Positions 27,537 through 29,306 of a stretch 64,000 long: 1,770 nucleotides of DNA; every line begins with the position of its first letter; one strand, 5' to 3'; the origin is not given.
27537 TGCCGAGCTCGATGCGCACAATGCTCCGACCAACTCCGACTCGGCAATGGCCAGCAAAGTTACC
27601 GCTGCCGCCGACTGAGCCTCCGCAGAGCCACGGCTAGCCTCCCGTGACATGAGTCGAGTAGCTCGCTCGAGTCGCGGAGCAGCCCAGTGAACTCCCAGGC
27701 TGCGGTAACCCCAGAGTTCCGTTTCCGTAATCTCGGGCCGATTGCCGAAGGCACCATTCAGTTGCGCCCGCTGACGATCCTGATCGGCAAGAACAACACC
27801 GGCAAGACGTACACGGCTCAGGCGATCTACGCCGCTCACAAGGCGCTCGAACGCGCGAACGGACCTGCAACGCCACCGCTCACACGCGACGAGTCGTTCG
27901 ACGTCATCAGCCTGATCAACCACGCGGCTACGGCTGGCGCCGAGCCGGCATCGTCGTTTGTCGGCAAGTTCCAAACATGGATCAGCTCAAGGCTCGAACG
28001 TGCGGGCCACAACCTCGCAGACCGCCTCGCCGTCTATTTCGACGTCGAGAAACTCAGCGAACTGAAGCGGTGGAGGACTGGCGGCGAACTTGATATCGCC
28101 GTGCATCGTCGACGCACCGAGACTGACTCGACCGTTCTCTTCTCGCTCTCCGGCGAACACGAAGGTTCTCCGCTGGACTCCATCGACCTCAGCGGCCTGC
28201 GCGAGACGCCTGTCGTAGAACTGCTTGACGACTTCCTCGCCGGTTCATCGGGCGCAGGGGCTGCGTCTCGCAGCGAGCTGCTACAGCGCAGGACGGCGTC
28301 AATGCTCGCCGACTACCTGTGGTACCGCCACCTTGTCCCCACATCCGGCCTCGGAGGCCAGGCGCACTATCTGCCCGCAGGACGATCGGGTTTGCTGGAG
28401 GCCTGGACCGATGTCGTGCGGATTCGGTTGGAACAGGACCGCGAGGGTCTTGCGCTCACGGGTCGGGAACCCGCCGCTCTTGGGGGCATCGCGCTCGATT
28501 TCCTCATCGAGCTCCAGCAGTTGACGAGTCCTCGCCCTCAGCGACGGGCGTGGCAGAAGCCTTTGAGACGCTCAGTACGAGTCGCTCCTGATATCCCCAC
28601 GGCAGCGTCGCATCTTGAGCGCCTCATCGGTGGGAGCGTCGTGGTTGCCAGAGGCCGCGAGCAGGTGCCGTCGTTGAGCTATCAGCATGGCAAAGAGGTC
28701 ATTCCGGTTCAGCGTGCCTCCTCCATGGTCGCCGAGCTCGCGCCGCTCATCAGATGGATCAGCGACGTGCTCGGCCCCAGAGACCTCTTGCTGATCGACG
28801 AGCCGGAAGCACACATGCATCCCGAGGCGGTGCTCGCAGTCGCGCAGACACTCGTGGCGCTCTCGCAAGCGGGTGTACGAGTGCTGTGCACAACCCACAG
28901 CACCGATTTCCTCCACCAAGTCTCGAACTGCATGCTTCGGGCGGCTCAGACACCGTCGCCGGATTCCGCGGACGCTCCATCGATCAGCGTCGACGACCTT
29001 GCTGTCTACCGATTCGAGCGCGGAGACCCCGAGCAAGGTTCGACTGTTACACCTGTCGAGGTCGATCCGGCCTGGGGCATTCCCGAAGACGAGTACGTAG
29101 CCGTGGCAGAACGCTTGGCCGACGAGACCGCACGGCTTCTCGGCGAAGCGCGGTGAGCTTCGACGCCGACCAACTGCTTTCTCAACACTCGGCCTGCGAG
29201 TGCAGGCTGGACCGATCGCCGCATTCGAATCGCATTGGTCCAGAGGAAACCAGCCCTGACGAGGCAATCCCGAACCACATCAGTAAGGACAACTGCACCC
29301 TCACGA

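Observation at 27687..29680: Two-gene module: ABC/SMC-type ATPase plus a small PD-(D/E)xK-like protein (Septu/PARIS/Gabija-like logic with a different partner)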

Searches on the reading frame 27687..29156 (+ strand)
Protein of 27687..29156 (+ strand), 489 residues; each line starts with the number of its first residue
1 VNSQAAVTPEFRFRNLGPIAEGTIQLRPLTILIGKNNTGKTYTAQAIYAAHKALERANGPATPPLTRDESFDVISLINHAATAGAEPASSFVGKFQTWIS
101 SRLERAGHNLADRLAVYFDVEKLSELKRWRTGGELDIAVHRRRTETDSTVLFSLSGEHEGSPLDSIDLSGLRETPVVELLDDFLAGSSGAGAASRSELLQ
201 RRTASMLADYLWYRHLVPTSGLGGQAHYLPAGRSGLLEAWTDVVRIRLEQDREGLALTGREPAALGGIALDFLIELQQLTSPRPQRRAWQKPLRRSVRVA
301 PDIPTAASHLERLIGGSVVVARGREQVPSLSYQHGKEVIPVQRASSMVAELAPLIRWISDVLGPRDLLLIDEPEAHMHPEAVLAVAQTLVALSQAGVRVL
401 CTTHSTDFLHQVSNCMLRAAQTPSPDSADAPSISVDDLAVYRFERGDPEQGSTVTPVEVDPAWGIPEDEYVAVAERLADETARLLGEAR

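Call 5: search_protein_families(library=pfam, proteins=[window:27687-29156:+], max_evalue=1)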
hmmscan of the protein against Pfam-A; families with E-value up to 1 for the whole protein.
window:27687-29156:+ (489 aa): 4 families
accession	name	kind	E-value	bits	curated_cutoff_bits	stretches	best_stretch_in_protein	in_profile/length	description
PF13175.12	AAA_15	-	1.3e-15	58.4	32.1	2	363-408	327-373/374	AAA ATPase domain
PF13304.12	AAA_21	-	5.1e-15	56.8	27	1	233-406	166-300/304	AAA domain, putative AbiEii toxin, Type IV TA system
PF11398.14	DUF2813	-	0.0074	16.1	21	1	365-412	284-328/372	Protein of unknown function (DUF2813)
PF02463.25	SMC_N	-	0.063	13.1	40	0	364-415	158-208/220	RecF/RecN/SMC N terminal domain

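Call 6: search_protein_families(library=padloc, proteins=[window:27687-29156:+], max_evalue=1)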
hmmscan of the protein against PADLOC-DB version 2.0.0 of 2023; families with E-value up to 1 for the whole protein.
window:27687-29156:+ (489 aa): 115 families (the best 25 are shown)
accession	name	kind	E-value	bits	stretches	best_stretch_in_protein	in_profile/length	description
PDLC04033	PD-T4-4_A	-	5.3e-32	109.6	2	305-417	268-378/460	-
PDLC04032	PD-T4-4_A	-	1.4e-22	78.3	2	307-417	289-399/474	-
PDLC04664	PDC-M47A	-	8.7e-21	72.4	2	297-412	256-369/461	-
PDLC03878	NsnB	-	1.6e-19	68.9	2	363-460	235-319/345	-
PDLC02358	Old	-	2e-19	67.8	2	363-411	283-331/578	Old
PDLC04214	HEC-02A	-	2.9e-18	64.3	2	298-406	173-279/338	-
PDLC02980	AriA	-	6.9e-18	63.6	2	233-408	166-302/304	-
PDLC02979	AriA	-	1.4e-17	62.5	2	339-408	295-372/373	-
PDLC04213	HEC-02A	-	4.2e-14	50.8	2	307-410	177-277/337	-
PDLC00094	GajA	-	9.7e-13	45.4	2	367-418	303-351/569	AAA ATPase domain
PDLC04710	PDC-M56A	-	4.4e-12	43.7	2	368-412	244-288/382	-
PDLC04178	HEC-01A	-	5.7e-12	43.4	2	366-411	289-333/399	-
PDLC00096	GajA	-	3.4e-11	40.6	2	366-412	290-340/630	AAA ATPase domain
PDLC04146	HEC-02B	-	7e-11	39.7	2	309-411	185-285/344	-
PDLC04707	PDC-M55A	-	1.4e-10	38.7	2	348-413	283-353/421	-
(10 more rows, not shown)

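Call 7: search_protein_families(library=ncbifam, proteins=[window:27687-29156:+], max_evalue=1)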
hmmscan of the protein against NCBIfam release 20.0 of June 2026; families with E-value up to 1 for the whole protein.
window:27687-29156:+ (489 aa): 29 families (the best 25 are shown)
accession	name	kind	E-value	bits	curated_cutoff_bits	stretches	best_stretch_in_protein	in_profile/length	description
NF047739.1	antiphage_MADS3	equivalog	5.4e-06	25.8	420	1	365-413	337-383/427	methylation-associated defense system AAA family ATPase MAD3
NF041760.1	PtuA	equivalog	1.7e-05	23.9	500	2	367-421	379-432/524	retron Ec78 anti-phage system effector ATPase PtuA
NF038234.1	retron_eff_Eco8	equivalog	0.00018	20.3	250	1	367-412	275-328/679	retron Eco8 family effector endonuclease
NF040873.1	AztA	equivalog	0.00036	20.2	220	1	366-415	139-188/191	zinc ABC transporter ATP-binding protein AztA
TIGR02673.1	FtsE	equivalog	0.00037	20.2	264.85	1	366-417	157-208/214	cell division ATP-binding protein FtsE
TIGR01166.1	cbiO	subfamily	0.0033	16.9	211.8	1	366-407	147-188/190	cobalt ABC transporter, ATP-binding protein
TIGR03410.1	urea_trans_UrtE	equivalog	0.0084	15.6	285.8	1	366-415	151-201/230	urea ABC transporter ATP-binding subunit UrtE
TIGR02857.1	CydD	equivalog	0.011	14.7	435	1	364-413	476-524/529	thiol reductant ABC exporter subunit CydD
TIGR03719.1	ABC_ABC_ChvD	subfamily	0.011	14.3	806.75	1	364-417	179-229/552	energy-dependent translational throttle protein EttA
NF007908.0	PRK10619.1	equivalog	0.012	14.8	466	1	366-416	172-222/257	histidine ABC transporter ATP-binding protein HisP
NF008775.0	PRK11819.1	equivalog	0.013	14.2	599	1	365-417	182-231/556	energy-dependent translational throttle protein EttA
TIGR03608.1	L_ocin_972_ABC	subfamily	0.016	14.7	254.85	1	361-412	149-200/206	putative bacteriocin export ABC transporter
TIGR04406.1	LPS_export_lptB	equivalog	0.018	14.4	240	1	366-406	155-195/239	LPS export ABC transporter ATP-binding protein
NF000355.4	ribo_prot_ABC_F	equivalog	0.021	13.7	380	1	365-415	136-183/499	ribosomal protection-like ABC-F family protein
TIGR01842.1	type_I_sec_PrtD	subfamily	0.024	13.2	510.15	1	366-416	474-524/544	type I secretion system permease/ATPase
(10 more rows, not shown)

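Call 9: search_protein_families(library=phrogs, proteins=[window:27687-29156:+], max_evalue=1)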
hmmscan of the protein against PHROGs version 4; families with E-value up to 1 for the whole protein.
window:27687-29156:+ (489 aa): 13 families
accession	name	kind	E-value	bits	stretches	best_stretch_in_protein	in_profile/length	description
phrog_14430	-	unknown function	6.2e-17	62.9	2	366-416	339-389/444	-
phrog_13167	-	unknown function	2.4e-16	60.7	2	326-415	296-388/477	-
phrog_4747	-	unknown function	2.1e-14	54.5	2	362-411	331-381/610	-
phrog_9802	-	unknown function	3e-07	30.8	1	364-419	284-338/438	-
phrog_8323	-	unknown function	1.4e-06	28.1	1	368-414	325-370/623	-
phrog_3940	-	unknown function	1.7e-06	28.1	1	366-415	255-305/537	-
phrog_8066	-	unknown function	1.3e-05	25.2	1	357-413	376-433/522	-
phrog_21420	-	unknown function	7.3e-05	22.4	1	364-410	525-571/654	-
phrog_293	-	moron, auxiliary metabolic gene and host takeover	0.00013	21.1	1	364-416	566-618/1058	ABC transporter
phrog_7507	-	unknown function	0.063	13.6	0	27-49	24-46/483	-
phrog_3153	-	unknown function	0.13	13.4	0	374-403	15-43/56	-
phrog_5836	-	unknown function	0.56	9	0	336-410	277-351/1071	-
phrog_25246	-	moron, auxiliary metabolic gene and host takeover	0.68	9.3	1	367-414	283-329/616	ABC transporter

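Call 18: find_homologous_proteins(query=window:27687-29153:+, max_evalue=0.00001)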
Query window:27687-29153:+ (489 aa): 256 proteins with E <= 0.00001 among 8000 candidates; the best 120 are listed.
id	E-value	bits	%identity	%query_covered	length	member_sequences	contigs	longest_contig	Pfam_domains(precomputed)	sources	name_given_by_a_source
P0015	0.0e+0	1079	100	100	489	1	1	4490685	PF13175.13,PF13304.13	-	-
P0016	2.2e-274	928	87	100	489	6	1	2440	PF13175.13,PF13304.13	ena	-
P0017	1.1e-271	920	84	100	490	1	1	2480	PF13175.13,PF13304.13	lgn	-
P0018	9.7e-271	916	84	100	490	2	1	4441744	PF13175.13,PF13304.13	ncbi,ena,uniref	ncbi:AAA family ATPase [Candidatus Poriferisodalis sp.]|uniref:AAA family ATPase n=1 Tax=Candidatus 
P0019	1.5e-268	909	84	100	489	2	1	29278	PF13175.13,PF13304.13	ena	-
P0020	3.6e-258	875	82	100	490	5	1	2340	PF13175.13,PF13304.13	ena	-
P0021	8.1e-248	841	80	100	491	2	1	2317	PF13175.13,PF13304.13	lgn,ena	-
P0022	4.6e-240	815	78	100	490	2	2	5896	PF13175.13,PF13304.13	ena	-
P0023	2.1e-235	800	74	100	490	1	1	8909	PF13175.13,PF13304.13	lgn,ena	-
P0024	2.5e-198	678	66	99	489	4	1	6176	PF13175.13,PF13304.13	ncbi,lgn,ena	-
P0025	1.5e-195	668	65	99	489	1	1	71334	PF13175.13,PF13304.13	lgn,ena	-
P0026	5.5e-192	657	63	99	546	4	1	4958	PF13175.13,PF13304.13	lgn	-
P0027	1.1e-173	596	58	98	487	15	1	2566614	PF13175.13,PF13304.13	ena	-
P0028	1.7e-173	596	59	98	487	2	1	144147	PF13175.13,PF13304.13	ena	-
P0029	5.6e-173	594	59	98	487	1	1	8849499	PF13175.13,PF13304.13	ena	-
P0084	1.0e-127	445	50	97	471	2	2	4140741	PF13175.13,PF13304.13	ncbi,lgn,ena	-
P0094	3.4e-100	354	41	98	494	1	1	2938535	PF13175.13,PF13304.13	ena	-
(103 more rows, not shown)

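Call 31: find_related_loci(query=A3, collection=genome_contigs, flank=6000)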
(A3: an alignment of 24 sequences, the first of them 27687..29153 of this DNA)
Query A3 (489 aa) in genome_contigs; peptide patterns used: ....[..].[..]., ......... (x = any residue, [..] = any of these).
599 stretches matched a pattern (row limit reached: there are more); 306 encode a relative of the query (tblastn E <= 1e-3); the best 80 are kept; 80 distinct loci.
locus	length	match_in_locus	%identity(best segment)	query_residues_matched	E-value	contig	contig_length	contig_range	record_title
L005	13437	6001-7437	59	9-485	4e-171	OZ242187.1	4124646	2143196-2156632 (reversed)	MAG: Candidatus Aldehydirespiratoraceae bacterium isolate 61e8bfbb-40aa-4858-aaa5-c73b4985a48d genome assembly, chromoso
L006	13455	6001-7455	56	3-485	3e-166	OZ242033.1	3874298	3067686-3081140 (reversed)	MAG: Candidatus Aldehydirespirator sp. isolate 1ca34421-b87b-4a0f-9797-154be5b25c54 genome assembly, chromosome: 1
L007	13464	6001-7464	63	5-489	0e+0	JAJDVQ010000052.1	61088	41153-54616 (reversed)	MAG: Acidimicrobiia bacterium isolate jk18x22bins.55 k141_505862, whole genome shotgun sequence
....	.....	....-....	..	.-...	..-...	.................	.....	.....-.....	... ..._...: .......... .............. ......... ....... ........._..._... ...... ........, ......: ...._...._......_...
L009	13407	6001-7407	42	15-487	5e-99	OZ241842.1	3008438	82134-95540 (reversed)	MAG: Candidatus Spongiisociaceae bacterium isolate ea90fc40-48ec-4ccb-8054-20f53ea15125 genome assembly, chromosome: 1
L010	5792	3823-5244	39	9-485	1e-91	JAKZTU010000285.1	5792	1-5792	MAG: Acidimicrobiales bacterium isolate Langseth_MAG_00067 Langseth_MAG_00067_000000000285, whole genome shotgun sequenc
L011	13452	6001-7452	36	15-486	3e-84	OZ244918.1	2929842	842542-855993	MAG: Candidatus Poriferisocius sp. isolate 059c7ca3-f08e-4c66-a120-614690c839ce genome assembly, chromosome: 1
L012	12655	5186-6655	37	15-489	5e-79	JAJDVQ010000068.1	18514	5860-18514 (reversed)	MAG: Acidimicrobiia bacterium isolate jk18x22bins.55 k141_800802, whole genome shotgun sequence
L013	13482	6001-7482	40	15-485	7e-94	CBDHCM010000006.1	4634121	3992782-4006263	MAG: Candidatus Aldehydirespirator sp. isolate 36171f10-6b1c-407a-8267-17b84cd7c53a genome assembly, contig: chromosome_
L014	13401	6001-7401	31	14-485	1e-56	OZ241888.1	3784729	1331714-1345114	MAG: Dehalococcoidia bacterium isolate 46affbec-5afd-4908-a2aa-6a71a6f589da genome assembly, chromosome: 1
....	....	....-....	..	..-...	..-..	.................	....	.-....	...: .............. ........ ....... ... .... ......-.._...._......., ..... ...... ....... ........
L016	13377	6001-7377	32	14-485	3e-56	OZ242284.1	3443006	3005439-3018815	MAG: Dehalococcoidia bacterium isolate 33b6bc49-da4e-4245-9c13-a272f439a3dc genome assembly, chromosome: 1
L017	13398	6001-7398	31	14-485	4e-53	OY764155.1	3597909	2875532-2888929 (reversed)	MAG: Dehalococcoidia bacterium isolate 8f8fc053-1767-4988-ba26-2aa978362f9c genome assembly, chromosome: 1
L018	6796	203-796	47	299-487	4e-50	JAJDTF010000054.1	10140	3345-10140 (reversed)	MAG: Acidimicrobiia bacterium isolate jk18x11bins.54 k141_324895, whole genome shotgun sequence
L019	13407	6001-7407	30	15-480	3e-42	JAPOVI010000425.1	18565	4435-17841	MAG: Acidobacteria bacterium isolate COS1_bin_16 NODE_886_length_18565_cov_10.1482, whole genome shotgun sequence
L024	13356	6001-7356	28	15-484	2e-33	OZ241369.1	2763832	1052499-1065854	MAG: Alphaproteobacteria bacterium isolate a6466d14-aa2a-4488-8e79-5038ab0a8c4b genome assembly, chromosome: 1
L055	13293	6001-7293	28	15-445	8e-21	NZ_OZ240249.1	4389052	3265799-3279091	MAG: Candidatus Poriferisodalis sp. isolate 28e7fe26-1565-4c76-bd7c-ff92479b411d chromosome 1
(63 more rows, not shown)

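Call 52: find_encoding_contigs(protein=P0025, flank=8000, max_places=1)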
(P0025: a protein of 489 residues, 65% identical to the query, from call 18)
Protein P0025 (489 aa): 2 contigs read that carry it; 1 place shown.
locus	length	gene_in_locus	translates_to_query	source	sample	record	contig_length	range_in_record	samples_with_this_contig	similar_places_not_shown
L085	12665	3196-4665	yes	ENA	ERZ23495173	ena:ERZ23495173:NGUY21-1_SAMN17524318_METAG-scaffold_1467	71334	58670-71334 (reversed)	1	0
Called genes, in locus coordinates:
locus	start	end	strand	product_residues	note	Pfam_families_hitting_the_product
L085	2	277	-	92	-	?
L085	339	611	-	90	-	PF04267:SoxD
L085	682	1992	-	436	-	PF01266:DAO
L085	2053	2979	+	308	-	PF00126:HTH_1, PF03466:LysR_substrate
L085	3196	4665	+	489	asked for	PF13175:AAA_15 (weak), PF13304:AAA_21, PF13175:AAA_15 (weak)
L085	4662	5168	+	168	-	-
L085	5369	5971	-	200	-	PF09509:Hypoth_Ymh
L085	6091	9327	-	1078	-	PF00176:SNF2-rel_dom, PF00271:Helicase_C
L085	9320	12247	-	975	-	PF06634:DUF1156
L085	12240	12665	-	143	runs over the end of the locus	PF24728:DUF7680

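Call 53: find_encoding_contigs(protein=P0029, flank=8000, max_places=1)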
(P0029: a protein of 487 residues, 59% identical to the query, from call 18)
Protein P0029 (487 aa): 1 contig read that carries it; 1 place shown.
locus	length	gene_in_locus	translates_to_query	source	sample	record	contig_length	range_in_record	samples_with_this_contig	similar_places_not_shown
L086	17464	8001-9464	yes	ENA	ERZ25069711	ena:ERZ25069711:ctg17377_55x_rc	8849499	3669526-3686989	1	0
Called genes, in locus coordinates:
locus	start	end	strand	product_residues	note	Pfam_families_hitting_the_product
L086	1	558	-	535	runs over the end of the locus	-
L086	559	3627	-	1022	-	-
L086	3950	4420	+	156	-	-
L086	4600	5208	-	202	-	-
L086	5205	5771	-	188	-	-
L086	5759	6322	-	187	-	-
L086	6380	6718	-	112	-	-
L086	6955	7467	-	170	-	-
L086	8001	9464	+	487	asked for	PF13175:AAA_15 (weak), PF13304:AAA_21, PF13175:AAA_15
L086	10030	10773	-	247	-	PF00378:ECH_1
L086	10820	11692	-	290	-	PF00482:T2SSF (weak)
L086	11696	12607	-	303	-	PF00482:T2SSF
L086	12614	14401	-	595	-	PF00437:T2SSE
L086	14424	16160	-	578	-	-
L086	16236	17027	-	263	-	PF08666:SAF (weak)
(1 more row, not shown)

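Call 54: find_encoding_contigs(protein=P0084, flank=8000, max_places=1)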
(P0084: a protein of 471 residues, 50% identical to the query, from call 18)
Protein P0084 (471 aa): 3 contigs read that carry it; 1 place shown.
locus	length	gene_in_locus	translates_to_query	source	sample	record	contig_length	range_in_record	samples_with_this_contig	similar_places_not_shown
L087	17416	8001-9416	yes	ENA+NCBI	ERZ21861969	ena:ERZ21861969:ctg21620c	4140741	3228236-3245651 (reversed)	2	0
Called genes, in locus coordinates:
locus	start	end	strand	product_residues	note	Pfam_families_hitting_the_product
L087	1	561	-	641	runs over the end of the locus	-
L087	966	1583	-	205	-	PF11536:DUF3226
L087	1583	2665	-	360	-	PF02463:SMC_N (faint), PF13175:AAA_15, PF13304:AAA_21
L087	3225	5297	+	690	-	PF00395:SLH (weak), PF02369:Big_1 (weak)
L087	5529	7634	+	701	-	PF00395:SLH (faint), PF02369:Big_1 (faint)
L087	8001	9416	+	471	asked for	PF13175:AAA_15, PF13304:AAA_21, PF13175:AAA_15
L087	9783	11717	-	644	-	PF00580:UvrD-helicase, PF01443:Viral_helicase1 (faint), PF13245:AAA_19, PF13604:AAA_30 (faint), PF13361:UvrD_C, PF13538:UvrD_C_2 (faint)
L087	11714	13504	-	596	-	PF11398:DUF2813 (weak), PF13175:AAA_15, PF13476:AAA_23 (weak), PF13175:AAA_15, PF13304:AAA_21 (weak), PF11398:DUF2813, PF20469:OLD-like_TOPRIM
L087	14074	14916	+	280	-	PF13340:DUF4096, PF01609:DDE_Tnp_1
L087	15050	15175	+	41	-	-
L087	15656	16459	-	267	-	PF00395:SLH (faint)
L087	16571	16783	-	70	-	-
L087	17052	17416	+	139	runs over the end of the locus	-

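Call 55: find_encoding_contigs(protein=P0094, flank=8000, max_places=1)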
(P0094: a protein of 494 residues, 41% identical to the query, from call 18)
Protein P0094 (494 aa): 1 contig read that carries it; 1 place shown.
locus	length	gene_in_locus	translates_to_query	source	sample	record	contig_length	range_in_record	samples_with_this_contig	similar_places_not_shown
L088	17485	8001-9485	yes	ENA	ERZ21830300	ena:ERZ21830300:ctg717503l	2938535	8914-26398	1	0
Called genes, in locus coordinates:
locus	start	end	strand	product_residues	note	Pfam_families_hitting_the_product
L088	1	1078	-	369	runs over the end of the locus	PF01408:GFO_IDH_MocA, PF02894:GFO_IDH_MocA_C, PF22725:GFO_IDH_MocA_C3 (weak)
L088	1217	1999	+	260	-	PF00106:adh_short, PF08659:KR, PF13561:adh_short_C2, PF23441:SDR (weak)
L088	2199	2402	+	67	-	-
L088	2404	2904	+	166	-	PF05685:Uma2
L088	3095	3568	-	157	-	PF13577:SnoaL_4, PF12680:SnoaL_2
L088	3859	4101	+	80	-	-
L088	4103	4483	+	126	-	PF00571:CBS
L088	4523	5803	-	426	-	PF13657:Couple_hipA (weak), PF07804:HipA_C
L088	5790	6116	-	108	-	PF01381:HTH_3 (weak), PF13560:HTH_31 (weak)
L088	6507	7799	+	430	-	PF13173:AAA_14, PF13635:DUF4143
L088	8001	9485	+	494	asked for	PF13175:AAA_15 (weak), PF13304:AAA_21, PF13175:AAA_15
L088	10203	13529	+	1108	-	PF02384:N6_Mtase, PF18135:Type_ISP_C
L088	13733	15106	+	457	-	PF02720:DUF222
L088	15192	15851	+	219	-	PF00062:Lys (faint), PF18896:SLT_3 (weak)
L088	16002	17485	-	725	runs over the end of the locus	PF05378:Hydant_A_N, PF01968:Hydantoinase_A, PF19278:Hydant_A_C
